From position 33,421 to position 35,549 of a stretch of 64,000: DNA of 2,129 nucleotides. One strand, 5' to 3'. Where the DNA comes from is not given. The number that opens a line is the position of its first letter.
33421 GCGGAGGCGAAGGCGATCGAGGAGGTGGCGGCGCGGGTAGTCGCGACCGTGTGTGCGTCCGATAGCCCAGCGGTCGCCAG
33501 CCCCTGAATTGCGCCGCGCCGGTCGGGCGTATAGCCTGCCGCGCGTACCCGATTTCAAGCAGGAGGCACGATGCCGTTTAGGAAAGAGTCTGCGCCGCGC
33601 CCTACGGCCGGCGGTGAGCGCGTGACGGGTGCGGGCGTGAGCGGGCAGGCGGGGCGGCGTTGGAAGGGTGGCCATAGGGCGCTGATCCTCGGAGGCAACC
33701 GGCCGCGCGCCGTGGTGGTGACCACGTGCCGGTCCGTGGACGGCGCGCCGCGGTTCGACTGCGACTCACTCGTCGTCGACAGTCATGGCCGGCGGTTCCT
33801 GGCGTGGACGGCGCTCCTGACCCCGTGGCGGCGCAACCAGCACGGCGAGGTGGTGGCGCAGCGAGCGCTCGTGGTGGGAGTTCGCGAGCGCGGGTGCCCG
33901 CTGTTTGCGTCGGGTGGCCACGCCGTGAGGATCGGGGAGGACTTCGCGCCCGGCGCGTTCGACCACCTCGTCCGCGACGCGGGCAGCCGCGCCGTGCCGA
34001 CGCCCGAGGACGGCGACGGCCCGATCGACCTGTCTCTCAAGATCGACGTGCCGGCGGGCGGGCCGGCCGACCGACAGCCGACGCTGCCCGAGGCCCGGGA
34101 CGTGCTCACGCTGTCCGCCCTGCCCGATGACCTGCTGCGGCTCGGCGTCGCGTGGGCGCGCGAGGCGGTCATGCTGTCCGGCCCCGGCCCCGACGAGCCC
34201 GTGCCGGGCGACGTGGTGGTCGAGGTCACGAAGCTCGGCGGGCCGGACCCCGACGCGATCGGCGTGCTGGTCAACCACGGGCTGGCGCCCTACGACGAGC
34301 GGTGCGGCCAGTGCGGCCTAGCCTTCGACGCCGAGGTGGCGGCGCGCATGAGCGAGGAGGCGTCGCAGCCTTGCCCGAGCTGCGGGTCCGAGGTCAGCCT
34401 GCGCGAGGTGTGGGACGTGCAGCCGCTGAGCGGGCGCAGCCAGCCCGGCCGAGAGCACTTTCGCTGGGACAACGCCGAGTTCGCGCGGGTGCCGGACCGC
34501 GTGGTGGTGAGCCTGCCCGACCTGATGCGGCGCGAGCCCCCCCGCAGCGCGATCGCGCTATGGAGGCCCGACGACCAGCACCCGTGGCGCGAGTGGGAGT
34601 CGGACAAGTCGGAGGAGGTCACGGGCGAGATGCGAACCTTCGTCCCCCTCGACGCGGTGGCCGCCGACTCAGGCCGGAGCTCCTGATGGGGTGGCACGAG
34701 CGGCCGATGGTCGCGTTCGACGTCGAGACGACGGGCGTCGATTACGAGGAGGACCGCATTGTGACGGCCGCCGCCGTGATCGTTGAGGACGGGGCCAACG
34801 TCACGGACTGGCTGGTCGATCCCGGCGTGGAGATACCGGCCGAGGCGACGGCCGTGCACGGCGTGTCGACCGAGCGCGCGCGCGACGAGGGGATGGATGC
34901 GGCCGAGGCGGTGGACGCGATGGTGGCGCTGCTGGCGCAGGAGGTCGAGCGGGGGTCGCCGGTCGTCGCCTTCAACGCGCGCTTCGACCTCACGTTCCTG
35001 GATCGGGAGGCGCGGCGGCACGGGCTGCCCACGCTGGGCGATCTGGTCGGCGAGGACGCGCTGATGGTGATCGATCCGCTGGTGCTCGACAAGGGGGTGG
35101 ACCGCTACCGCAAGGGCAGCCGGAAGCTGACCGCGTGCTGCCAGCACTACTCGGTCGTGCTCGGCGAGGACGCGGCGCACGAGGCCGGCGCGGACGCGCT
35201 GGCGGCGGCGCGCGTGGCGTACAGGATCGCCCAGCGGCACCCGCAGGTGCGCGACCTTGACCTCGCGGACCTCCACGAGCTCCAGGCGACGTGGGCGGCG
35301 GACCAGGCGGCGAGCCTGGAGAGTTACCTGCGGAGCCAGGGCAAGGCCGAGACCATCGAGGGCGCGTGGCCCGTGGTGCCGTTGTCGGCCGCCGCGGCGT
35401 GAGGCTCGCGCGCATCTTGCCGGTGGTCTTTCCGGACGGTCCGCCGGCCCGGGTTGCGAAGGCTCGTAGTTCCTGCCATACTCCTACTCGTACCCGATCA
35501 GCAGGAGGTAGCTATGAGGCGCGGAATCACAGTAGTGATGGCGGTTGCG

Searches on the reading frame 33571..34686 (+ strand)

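Call 15: search_protein_families(library=pfam, proteins=[window:33571-34686:+], max_evalue=0.01)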
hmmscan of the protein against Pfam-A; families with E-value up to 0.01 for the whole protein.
window:33571-34686:+ (371 aa): 2 families
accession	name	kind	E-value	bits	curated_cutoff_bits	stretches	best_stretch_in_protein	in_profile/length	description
PF09723.15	Zn_ribbon_8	-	1.6e-05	25.2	34.4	1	241-275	4-37/41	Zinc ribbon domain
PF24029.1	DUF7340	-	0.00026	21.2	27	0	85-109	17-39/62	Domain of unknown function (DUF7340)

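Call 81: search_protein_families(library=phrogs, proteins=[window:33571-34683:+], max_evalue=0.001)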
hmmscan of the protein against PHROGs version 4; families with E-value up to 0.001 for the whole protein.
window:33571-34683:+ (371 aa): 0 families

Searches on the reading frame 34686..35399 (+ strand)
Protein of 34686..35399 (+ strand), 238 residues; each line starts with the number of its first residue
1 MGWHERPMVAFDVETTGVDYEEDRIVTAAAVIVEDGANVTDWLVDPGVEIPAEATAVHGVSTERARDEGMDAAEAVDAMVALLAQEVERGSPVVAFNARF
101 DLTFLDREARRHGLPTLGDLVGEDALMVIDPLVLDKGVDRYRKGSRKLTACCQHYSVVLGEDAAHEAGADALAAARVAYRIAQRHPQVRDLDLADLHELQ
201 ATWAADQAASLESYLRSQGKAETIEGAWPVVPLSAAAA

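Call 81: search_protein_families(library=phrogs, proteins=[window:34686-35399:+], max_evalue=0.001)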
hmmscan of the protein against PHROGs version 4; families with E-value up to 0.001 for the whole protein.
window:34686-35399:+ (238 aa): 3 families
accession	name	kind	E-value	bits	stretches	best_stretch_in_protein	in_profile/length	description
phrog_192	-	DNA, RNA and nucleotide metabolism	4.3e-46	159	1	2-220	102-296/397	DNA polymerase exonuclease subunit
phrog_17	-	DNA, RNA and nucleotide metabolism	8.2e-09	35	1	6-200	670-842/1445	DNA polymerase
phrog_14632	-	DNA, RNA and nucleotide metabolism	3.9e-08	33.4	1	8-177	84-238/380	DNA polymerase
